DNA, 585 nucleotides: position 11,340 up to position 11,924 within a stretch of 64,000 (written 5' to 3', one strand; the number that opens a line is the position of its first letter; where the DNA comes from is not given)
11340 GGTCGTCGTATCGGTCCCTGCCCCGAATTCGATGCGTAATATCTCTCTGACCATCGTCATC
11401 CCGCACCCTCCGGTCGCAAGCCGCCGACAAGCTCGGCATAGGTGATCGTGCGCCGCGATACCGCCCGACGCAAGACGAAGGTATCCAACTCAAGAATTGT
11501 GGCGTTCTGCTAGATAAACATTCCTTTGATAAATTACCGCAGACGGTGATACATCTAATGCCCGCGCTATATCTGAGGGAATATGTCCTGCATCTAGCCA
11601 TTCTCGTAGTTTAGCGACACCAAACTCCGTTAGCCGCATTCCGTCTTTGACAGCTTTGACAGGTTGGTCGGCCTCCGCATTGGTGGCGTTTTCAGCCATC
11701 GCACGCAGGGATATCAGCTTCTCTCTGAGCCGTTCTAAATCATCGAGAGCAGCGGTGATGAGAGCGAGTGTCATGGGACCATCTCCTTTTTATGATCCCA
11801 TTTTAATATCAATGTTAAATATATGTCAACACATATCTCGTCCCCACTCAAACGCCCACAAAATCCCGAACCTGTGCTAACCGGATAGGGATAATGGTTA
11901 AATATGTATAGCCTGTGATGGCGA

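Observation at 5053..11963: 6.9-kb IS1595-family cargo transposon inserted cleanly into kpsM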

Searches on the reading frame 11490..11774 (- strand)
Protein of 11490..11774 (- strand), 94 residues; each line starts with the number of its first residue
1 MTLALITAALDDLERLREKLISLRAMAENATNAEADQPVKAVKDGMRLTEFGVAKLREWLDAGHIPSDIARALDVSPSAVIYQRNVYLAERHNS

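Call 6: search_protein_families(library=pfam, proteins=[window:11490-11774:-], max_evalue=0.1)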
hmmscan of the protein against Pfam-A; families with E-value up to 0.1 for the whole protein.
window:11490-11774:- (94 aa): 2 families
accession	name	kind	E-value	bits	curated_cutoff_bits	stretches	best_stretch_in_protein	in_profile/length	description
PF13384.12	HTH_23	-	0.025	14.8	24.6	1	60-80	14-34/50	Homeodomain-like domain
PF13936.12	HTH_38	-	0.042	14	27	0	55-79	12-36/44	Helix-turn-helix domain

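Call 7: search_protein_families(library=ncbifam, proteins=[window:11490-11774:-], max_evalue=0.1)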
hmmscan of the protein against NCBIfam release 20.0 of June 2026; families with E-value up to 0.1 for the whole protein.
window:11490-11774:- (94 aa): 3 families
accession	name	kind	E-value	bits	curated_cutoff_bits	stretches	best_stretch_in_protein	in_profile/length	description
NF041282.1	TnpC_regulator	equivalog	0.044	13.8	100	1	3-36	30-63/105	Tn3 family transposase post-transcriptional regulator TnpC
NF046037.1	carphisopro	domain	0.052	13.7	38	0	66-80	11-25/54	carph-isopro domain-containing protein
NF045600.2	BstA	equivalog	0.068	11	1400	1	12-72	138-201/903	sterol transporter cytoplasmic membrane protein BstA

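Call 8: search_protein_families(library=padloc, proteins=[window:11490-11774:-], max_evalue=0.1)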
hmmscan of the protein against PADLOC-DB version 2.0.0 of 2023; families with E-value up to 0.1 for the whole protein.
window:11490-11774:- (94 aa): 1 family
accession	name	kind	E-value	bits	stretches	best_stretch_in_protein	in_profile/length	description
PDLC04133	mad1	-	0.018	13.3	0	67-82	9-24/60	mads_1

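Call 9: search_protein_families(library=phrogs, proteins=[window:11490-11774:-], max_evalue=0.1)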
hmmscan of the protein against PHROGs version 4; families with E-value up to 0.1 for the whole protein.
window:11490-11774:- (94 aa): 5 families
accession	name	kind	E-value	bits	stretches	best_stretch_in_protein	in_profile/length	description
phrog_664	-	DNA, RNA and nucleotide metabolism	9.8e-05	23.3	1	13-92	45-129/210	DNA binding protein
phrog_5536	-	unknown function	0.02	15.7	0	47-80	5-38/172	-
phrog_517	-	DNA, RNA and nucleotide metabolism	0.027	16.4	1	14-80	51-118/128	HTH DNA binding protein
phrog_686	-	DNA, RNA and nucleotide metabolism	0.035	15.4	1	55-83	40-67/76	HTH DNA binding protein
phrog_5548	-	unknown function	0.046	14.8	1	5-35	7-37/62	-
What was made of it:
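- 11490..11774 (-): o10, 94 aa, weak HTH/DNA-binding similarity, inside the nested cassette. Promoter-like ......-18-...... lies upstream at 11829-11800(-). calls 6, 9 (phrog_664, 9.8e-5), 79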

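Call 103: search_protein_families(library=pfam, proteins=[L011:6851-8383:+, L011:8821-9507:-, L011:4793-5446:+], max_evalue=0.01)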
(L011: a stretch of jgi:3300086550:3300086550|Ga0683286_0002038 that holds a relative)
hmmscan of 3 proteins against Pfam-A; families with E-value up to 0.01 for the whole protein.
L011:6851-8383:+ (510 aa): 3 families
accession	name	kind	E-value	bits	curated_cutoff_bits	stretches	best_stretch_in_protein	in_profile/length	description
PF11074.14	DUF2779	-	7.1e-32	110.8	23.3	1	318-440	2-126/126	Domain of unknown function(DUF2779)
PF01930.23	Cas_Cas4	-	0.00022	21.8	22.7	1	117-170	54-106/160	Domain of unknown function DUF83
PF13482.12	RNase_H_2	-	0.0035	17.7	22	0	392-508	68-164/165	RNase_H superfamily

L011:8821-9507:- (228 aa): 0 families

L011:4793-5446:+ (217 aa): 2 families
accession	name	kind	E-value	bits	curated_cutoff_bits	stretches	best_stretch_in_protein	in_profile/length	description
PF15956.11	DUF4760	-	8.7e-05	23.1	25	1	53-177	8-137/141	Domain of unknown function (DUF4760)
PF20548.3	DUF6762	-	0.0084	16.7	27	0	69-116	82-126/132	Family of unknown function (DUF6762)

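Call 104: search_protein_families(library=padloc, proteins=[L011:6851-8383:+, L011:8821-9507:-, L011:4793-5446:+], max_evalue=0.01)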
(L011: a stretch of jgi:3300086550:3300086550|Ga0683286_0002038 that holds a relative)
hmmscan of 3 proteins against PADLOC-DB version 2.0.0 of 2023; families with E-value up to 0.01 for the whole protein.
L011:6851-8383:+ (510 aa): 2 families
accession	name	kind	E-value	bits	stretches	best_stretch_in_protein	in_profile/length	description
PDLC01611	Cas4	-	0.00011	20.5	1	117-173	53-107/158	"CAS-I,CAS-II,CAS-III,CAS-IV,CAS-V,CAS-VI; acquisition_associated"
PDLC01447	Cas4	-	0.00018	20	1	24-172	4-106/161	"CAS-I,CAS-II,CAS-III,CAS-IV,CAS-V,CAS-VI; acquisition_associated"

L011:8821-9507:- (228 aa): 1 family
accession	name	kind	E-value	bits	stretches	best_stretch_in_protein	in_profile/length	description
PDLC03841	LeoBC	-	0.0013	15.9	1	7-101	451-536/601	-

L011:4793-5446:+ (217 aa): 0 families

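Call 106: search_protein_families(library=pfam, proteins=[L011:5926-6381:+], max_evalue=0.01)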
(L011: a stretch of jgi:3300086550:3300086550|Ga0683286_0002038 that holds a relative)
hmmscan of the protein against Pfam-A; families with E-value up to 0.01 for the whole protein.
L011:5926-6381:+ (151 aa): 0 families
